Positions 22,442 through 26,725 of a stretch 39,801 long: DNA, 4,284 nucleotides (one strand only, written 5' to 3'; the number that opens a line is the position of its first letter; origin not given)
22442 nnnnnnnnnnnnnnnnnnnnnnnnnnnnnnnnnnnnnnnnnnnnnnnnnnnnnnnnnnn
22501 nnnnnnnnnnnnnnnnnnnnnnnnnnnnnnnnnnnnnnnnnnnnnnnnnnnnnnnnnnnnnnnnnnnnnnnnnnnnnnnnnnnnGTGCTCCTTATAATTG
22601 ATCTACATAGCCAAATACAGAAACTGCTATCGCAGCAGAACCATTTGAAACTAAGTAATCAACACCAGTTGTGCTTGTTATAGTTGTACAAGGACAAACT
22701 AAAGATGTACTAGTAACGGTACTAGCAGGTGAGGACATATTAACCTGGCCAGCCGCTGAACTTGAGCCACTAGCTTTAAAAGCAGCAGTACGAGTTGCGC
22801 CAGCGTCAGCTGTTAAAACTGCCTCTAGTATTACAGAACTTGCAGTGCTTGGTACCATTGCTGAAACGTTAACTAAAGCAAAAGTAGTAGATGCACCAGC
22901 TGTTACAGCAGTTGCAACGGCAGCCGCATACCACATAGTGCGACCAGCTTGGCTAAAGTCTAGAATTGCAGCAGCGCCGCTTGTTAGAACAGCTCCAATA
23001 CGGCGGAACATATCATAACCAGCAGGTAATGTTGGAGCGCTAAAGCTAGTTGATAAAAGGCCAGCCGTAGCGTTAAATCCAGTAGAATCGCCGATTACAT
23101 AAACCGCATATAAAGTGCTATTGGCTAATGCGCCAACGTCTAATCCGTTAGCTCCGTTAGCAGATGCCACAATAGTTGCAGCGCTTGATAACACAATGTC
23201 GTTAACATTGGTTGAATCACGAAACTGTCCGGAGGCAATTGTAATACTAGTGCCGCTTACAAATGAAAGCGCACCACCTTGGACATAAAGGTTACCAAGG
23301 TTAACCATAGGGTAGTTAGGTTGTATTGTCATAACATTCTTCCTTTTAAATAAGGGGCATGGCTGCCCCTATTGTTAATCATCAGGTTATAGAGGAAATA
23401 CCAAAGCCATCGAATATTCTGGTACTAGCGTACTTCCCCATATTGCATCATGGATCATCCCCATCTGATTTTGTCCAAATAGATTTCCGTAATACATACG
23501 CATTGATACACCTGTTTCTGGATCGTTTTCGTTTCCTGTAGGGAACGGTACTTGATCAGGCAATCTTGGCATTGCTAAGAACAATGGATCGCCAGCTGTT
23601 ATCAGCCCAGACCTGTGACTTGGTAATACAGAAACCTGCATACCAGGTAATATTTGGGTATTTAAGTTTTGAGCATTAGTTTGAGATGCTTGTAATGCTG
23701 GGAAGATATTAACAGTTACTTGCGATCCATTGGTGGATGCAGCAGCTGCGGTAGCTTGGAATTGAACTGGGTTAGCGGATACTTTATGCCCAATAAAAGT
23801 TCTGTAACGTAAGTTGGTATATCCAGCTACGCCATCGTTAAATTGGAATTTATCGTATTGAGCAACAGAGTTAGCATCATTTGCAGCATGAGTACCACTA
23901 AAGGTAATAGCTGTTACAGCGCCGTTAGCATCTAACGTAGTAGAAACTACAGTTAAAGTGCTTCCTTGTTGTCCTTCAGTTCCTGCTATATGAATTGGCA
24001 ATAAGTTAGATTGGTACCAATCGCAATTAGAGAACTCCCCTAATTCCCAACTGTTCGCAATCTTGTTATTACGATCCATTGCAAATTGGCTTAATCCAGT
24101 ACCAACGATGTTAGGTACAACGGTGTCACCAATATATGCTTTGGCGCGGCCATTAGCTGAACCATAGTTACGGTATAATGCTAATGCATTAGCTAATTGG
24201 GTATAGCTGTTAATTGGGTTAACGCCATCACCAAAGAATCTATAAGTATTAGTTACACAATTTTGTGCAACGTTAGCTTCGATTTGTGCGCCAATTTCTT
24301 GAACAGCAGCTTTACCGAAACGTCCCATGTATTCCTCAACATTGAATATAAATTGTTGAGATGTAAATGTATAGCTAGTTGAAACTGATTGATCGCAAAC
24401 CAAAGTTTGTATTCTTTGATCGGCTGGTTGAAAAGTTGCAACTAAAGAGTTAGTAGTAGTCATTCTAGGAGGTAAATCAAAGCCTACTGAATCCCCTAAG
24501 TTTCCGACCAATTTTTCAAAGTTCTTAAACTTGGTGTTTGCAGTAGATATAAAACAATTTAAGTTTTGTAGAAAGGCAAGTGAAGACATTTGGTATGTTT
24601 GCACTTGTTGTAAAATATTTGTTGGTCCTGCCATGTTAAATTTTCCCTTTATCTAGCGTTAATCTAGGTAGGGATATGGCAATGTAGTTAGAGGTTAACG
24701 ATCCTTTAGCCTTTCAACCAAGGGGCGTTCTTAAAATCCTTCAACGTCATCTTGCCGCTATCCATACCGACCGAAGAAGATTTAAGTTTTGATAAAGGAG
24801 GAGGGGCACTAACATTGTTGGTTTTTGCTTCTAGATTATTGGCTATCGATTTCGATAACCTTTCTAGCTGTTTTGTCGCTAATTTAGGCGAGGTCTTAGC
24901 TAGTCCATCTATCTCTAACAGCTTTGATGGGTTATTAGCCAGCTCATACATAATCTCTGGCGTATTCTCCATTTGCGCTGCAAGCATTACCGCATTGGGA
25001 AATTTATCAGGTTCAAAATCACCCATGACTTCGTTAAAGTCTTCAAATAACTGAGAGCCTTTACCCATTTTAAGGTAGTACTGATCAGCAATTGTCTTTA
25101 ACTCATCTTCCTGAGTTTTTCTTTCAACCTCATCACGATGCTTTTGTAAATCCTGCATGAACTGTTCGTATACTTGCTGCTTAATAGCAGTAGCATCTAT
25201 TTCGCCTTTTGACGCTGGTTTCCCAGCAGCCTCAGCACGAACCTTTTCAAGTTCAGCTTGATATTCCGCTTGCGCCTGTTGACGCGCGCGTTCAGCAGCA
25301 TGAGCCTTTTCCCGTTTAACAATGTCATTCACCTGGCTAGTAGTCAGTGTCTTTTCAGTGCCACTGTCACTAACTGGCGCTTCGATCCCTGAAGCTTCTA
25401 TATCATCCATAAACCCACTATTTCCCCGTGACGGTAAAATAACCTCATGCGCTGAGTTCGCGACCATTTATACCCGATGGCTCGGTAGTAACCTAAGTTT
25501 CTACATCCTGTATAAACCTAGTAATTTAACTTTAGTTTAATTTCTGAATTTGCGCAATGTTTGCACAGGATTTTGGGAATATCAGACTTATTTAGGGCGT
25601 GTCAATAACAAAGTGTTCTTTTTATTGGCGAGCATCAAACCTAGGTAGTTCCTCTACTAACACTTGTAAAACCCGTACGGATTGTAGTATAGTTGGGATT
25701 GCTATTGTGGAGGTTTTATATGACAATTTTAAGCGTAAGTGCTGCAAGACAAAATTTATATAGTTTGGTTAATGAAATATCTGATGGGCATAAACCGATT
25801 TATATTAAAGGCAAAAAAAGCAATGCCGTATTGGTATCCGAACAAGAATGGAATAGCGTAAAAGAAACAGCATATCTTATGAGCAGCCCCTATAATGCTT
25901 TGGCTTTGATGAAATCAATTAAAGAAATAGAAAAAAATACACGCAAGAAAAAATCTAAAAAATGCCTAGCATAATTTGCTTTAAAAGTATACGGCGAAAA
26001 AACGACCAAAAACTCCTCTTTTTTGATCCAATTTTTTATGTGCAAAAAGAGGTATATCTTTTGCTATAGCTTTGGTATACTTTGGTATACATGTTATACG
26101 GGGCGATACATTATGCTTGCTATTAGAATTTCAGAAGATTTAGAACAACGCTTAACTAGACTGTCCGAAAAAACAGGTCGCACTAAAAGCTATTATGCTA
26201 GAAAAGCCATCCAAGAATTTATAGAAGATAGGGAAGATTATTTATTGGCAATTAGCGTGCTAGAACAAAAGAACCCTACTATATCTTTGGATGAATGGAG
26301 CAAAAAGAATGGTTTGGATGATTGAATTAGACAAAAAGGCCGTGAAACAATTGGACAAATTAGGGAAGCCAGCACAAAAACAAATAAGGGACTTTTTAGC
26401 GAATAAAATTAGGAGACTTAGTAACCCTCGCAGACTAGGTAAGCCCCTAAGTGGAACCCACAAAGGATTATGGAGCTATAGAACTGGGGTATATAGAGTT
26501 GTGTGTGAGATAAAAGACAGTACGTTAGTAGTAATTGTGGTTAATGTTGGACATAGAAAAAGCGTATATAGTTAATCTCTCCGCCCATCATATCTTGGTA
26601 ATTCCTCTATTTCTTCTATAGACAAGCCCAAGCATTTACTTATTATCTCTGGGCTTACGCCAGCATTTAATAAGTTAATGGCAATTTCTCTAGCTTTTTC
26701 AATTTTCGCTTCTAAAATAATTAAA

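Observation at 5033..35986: Six scattered paralogues of a small coiled-coil, C-terminally membrane-anchored protein family (DUF1640-like, Bdr-like)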

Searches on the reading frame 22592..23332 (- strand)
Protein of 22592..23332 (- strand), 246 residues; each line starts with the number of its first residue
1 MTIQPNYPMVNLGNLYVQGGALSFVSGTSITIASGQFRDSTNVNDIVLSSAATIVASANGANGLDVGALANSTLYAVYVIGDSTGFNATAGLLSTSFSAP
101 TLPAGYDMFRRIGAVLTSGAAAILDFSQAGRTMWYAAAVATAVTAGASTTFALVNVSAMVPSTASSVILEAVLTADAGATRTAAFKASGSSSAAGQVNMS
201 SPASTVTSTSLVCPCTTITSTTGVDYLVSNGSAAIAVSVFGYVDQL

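Call 14: search_protein_families(library=phrogs, max_evalue=0.00001, proteins=[window:22592-23332:-])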
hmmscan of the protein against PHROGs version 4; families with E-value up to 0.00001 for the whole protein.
window:22592-23332:- (246 aa): 1 family
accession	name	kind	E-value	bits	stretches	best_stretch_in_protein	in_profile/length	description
phrog_17105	-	unknown function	2.3e-09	37.4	0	97-245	364-527/528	-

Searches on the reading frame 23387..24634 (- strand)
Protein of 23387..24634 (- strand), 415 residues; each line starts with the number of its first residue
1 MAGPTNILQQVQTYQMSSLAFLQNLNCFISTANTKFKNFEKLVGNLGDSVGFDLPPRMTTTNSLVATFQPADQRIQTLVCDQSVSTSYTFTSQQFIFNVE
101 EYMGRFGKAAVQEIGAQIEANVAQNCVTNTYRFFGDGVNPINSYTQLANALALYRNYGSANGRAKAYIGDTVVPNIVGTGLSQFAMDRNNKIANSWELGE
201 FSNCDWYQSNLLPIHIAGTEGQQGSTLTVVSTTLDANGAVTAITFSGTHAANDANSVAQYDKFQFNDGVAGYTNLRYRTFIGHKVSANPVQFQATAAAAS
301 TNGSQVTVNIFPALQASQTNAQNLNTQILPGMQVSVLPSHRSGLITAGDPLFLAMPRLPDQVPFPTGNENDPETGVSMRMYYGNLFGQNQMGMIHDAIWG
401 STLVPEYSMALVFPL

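Call 14: search_protein_families(library=phrogs, max_evalue=0.00001, proteins=[window:23387-24634:-])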
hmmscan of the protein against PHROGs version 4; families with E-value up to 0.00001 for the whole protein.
window:23387-24634:- (415 aa): 1 family
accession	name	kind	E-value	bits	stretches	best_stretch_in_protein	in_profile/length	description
phrog_283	-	head and packaging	3.4e-13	50.7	1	6-404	3-374/385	major head protein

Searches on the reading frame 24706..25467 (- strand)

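Call 14: search_protein_families(library=phrogs, max_evalue=0.00001, proteins=[window:24706-25467:-])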
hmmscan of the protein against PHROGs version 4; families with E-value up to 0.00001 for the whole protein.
window:24706-25467:- (253 aa): 1 family
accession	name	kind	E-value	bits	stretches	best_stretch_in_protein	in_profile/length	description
phrog_8865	-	head and packaging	9.2e-13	49.5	1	109-246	148-286/297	head scaffolding protein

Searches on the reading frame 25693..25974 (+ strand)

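Call 112: search_protein_families(library=pfam, max_evalue=0.001, proteins=[window:25693-25974:+])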
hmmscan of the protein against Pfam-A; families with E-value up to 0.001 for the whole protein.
window:25693-25974:+ (93 aa): 1 family
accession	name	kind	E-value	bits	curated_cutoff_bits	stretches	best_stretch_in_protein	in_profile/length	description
PF02604.26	PhdYeFM_antitox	-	5.8e-18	64.9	29.8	1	10-80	1-72/74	Antitoxin Phd_YefM, type II toxin-antitoxin system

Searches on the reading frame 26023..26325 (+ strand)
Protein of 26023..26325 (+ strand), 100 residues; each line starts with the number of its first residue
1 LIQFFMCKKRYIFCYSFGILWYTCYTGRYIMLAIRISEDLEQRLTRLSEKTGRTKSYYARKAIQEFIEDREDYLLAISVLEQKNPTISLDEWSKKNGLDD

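Call 112: search_protein_families(library=pfam, max_evalue=0.001, proteins=[window:26023-26325:+])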
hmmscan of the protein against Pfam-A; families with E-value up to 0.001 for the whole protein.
window:26023-26325:+ (100 aa): 2 families
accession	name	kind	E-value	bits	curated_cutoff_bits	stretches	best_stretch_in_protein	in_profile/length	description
PF19807.5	DUF6290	-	8e-05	23.2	27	1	32-94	4-70/72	Family of unknown function (DUF6290)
PF12651.13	RHH_3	-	0.00012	22.4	21.6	1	34-69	7-42/44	Ribbon-helix-helix domain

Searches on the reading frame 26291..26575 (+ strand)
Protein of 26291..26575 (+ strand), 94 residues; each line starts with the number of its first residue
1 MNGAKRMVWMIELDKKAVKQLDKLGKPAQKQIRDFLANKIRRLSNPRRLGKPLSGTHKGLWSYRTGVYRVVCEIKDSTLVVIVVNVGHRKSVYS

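Call 112: search_protein_families(library=pfam, max_evalue=0.001, proteins=[window:26291-26575:+])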
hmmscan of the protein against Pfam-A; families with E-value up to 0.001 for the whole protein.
window:26291-26575:+ (94 aa): 1 family
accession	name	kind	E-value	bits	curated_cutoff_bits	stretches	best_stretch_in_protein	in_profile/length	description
PF05016.21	ParE_toxin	-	3.3e-15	56.9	23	1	11-93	1-89/89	ParE toxin of type II toxin-antitoxin system, parDE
